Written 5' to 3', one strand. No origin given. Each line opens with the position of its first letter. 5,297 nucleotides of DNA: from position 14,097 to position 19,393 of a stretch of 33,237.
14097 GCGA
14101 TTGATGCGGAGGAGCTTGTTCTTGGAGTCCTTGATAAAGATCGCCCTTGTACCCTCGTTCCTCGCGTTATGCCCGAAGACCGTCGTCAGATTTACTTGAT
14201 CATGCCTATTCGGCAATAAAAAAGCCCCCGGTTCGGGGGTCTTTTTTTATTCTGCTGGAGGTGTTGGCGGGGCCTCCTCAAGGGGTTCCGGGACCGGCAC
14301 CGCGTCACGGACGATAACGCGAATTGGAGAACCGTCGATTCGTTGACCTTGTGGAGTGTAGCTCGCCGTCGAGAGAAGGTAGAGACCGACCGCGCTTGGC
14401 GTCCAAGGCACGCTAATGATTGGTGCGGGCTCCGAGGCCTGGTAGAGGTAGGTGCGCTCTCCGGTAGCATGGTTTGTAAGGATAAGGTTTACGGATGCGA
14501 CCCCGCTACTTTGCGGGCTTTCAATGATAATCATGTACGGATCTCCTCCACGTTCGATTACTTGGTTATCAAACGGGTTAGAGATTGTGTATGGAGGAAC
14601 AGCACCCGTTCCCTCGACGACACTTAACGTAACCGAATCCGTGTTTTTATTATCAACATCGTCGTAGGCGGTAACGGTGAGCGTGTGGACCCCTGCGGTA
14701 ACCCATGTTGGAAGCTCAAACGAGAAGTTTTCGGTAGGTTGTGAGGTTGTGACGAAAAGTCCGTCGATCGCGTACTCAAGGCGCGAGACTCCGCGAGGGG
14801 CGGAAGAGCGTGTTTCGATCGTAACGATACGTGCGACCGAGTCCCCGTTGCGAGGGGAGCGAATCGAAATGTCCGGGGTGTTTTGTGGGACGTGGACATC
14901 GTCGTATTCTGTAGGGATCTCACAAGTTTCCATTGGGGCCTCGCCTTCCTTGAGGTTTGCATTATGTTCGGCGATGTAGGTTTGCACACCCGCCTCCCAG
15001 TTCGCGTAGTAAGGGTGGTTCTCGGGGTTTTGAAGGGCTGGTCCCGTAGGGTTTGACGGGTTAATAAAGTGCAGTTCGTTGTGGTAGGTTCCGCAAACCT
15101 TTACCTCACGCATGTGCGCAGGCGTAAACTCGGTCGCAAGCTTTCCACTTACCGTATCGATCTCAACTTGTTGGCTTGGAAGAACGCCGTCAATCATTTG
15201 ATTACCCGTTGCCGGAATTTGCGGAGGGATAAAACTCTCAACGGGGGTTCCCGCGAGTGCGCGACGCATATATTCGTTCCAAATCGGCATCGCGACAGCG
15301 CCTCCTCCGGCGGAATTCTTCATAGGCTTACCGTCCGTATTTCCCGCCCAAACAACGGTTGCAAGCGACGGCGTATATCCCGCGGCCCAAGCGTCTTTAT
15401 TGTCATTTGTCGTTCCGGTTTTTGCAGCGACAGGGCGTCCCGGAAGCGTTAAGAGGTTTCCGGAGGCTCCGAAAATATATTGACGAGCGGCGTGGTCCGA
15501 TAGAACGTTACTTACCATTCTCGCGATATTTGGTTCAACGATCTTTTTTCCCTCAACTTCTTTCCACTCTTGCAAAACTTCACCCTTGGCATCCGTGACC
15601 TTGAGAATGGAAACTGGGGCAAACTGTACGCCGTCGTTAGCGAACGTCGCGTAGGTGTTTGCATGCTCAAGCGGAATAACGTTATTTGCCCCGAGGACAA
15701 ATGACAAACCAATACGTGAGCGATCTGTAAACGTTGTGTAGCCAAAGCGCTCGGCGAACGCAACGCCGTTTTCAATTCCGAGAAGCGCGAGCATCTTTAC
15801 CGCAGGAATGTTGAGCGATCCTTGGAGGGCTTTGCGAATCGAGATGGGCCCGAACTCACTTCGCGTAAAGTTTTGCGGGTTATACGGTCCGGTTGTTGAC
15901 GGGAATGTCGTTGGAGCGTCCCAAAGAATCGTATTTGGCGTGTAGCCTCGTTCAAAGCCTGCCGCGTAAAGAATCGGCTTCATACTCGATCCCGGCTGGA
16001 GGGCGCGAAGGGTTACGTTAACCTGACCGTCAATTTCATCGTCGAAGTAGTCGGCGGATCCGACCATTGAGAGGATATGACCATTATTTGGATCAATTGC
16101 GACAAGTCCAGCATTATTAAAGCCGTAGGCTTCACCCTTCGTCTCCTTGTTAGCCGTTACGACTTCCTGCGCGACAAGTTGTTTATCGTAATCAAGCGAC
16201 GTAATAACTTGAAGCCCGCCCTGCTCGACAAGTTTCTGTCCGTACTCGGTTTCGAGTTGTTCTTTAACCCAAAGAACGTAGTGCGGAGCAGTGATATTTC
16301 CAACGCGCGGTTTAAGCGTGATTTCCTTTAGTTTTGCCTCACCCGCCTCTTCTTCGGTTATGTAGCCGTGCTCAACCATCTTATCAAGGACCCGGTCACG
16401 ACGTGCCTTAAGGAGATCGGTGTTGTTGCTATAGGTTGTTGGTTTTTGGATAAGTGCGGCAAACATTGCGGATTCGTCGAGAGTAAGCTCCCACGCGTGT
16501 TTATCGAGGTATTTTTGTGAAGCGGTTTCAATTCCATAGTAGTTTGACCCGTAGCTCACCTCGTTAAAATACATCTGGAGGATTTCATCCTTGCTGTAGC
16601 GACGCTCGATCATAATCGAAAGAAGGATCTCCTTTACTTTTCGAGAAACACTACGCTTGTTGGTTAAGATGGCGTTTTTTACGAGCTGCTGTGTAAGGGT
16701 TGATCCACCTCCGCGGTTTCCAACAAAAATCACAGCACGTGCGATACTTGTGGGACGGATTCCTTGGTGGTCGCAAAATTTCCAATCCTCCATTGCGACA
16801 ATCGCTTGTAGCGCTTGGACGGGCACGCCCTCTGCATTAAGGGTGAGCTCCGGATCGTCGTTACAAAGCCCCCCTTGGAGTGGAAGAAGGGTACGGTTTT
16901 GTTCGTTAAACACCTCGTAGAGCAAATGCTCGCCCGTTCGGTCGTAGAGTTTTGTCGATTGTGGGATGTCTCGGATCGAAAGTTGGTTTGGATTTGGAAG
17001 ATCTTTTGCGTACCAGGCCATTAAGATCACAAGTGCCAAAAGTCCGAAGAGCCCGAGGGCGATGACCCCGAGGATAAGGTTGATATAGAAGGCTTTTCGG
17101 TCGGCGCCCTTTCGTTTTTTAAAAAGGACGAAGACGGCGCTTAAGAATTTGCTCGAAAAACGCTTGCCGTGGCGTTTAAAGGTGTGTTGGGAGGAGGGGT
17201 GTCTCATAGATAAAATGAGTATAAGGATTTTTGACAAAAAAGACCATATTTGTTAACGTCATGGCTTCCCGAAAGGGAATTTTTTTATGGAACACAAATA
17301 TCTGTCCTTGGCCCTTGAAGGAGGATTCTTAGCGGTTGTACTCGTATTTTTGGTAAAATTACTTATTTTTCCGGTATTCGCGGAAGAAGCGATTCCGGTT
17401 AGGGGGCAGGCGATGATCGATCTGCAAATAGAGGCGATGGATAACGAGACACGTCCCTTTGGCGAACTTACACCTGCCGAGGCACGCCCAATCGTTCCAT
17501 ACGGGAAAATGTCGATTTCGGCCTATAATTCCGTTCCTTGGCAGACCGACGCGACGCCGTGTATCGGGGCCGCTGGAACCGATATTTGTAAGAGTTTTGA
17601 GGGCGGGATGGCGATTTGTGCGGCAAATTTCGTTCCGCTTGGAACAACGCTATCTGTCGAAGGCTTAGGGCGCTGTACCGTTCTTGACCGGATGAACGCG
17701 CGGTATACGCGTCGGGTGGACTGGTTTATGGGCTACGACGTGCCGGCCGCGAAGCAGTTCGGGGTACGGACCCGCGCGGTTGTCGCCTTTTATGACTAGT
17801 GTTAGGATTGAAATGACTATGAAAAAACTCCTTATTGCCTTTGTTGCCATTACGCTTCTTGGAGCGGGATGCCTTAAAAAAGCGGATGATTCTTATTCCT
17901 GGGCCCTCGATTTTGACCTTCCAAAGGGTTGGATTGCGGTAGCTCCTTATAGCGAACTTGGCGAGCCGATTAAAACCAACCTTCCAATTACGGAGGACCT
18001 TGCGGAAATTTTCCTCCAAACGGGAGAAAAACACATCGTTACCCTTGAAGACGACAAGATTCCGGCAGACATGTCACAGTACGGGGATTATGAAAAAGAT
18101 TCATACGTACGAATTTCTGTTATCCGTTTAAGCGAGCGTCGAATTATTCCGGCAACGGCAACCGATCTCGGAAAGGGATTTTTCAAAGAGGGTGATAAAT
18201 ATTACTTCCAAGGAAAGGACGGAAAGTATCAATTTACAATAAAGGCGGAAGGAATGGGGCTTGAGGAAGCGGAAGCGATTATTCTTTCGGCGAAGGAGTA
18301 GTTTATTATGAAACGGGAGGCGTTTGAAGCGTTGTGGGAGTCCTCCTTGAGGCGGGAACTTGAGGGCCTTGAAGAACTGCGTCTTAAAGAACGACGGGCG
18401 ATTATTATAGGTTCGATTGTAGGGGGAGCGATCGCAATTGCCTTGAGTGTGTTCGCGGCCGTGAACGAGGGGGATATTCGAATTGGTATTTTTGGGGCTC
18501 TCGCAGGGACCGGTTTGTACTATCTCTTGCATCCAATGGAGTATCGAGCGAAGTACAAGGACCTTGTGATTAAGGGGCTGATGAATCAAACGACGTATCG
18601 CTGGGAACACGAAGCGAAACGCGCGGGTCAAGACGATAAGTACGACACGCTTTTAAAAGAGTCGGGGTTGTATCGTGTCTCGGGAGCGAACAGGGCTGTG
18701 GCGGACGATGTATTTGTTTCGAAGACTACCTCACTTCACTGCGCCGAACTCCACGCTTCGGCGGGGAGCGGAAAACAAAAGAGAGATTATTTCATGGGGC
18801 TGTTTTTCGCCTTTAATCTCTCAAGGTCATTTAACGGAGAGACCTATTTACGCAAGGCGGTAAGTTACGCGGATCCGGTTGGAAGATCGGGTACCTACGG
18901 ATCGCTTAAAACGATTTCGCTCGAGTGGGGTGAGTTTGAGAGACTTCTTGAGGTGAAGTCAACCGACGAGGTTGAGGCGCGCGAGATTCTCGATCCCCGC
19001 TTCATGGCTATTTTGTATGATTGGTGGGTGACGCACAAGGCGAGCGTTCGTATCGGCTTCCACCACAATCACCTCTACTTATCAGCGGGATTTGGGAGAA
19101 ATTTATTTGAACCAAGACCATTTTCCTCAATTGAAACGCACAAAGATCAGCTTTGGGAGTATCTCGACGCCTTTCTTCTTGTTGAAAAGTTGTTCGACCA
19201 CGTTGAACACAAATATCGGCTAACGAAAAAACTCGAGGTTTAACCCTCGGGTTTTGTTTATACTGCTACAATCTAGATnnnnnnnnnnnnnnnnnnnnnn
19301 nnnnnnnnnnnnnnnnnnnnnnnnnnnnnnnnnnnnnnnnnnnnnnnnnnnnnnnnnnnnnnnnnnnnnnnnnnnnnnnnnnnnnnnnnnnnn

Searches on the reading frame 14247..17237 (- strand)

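Call 40: search_protein_families(library=pfam, proteins=[window:14247-17237:-], max_evalue=0.00001)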
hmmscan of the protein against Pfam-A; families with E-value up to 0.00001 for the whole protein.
window:14247-17237:- (996 aa): 3 families
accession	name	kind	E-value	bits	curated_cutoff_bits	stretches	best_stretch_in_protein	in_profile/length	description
PF00912.28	Transgly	-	6.2e-50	169.5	27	1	133-287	17-177/178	Transglycosylase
PF00905.27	Transpeptidase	-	7.3e-28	98.1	22.1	1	378-657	3-298/299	Penicillin binding protein transpeptidase domain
PF17957.7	Big_7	-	3.3e-09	37.7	24.1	1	788-855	1-70/70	Bacterial Ig domain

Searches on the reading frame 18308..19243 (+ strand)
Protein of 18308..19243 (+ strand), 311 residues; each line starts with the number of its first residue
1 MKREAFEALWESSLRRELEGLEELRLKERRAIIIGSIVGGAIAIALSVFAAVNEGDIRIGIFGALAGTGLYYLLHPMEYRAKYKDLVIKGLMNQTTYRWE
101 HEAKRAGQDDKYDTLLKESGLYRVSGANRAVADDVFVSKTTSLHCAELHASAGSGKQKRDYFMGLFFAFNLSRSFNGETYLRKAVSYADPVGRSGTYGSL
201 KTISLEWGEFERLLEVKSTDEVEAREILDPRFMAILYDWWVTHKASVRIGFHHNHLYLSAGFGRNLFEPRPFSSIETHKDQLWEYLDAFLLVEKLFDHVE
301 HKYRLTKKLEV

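Call 40: search_protein_families(library=pfam, proteins=[window:18308-19243:+], max_evalue=0.00001)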
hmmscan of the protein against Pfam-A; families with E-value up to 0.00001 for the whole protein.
window:18308-19243:+ (311 aa): 1 family
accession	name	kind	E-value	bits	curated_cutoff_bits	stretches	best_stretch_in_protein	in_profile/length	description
PF11335.13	DUF3137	-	3.2e-18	66.4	26.1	1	161-297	2-135/139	Protein of unknown function (DUF3137)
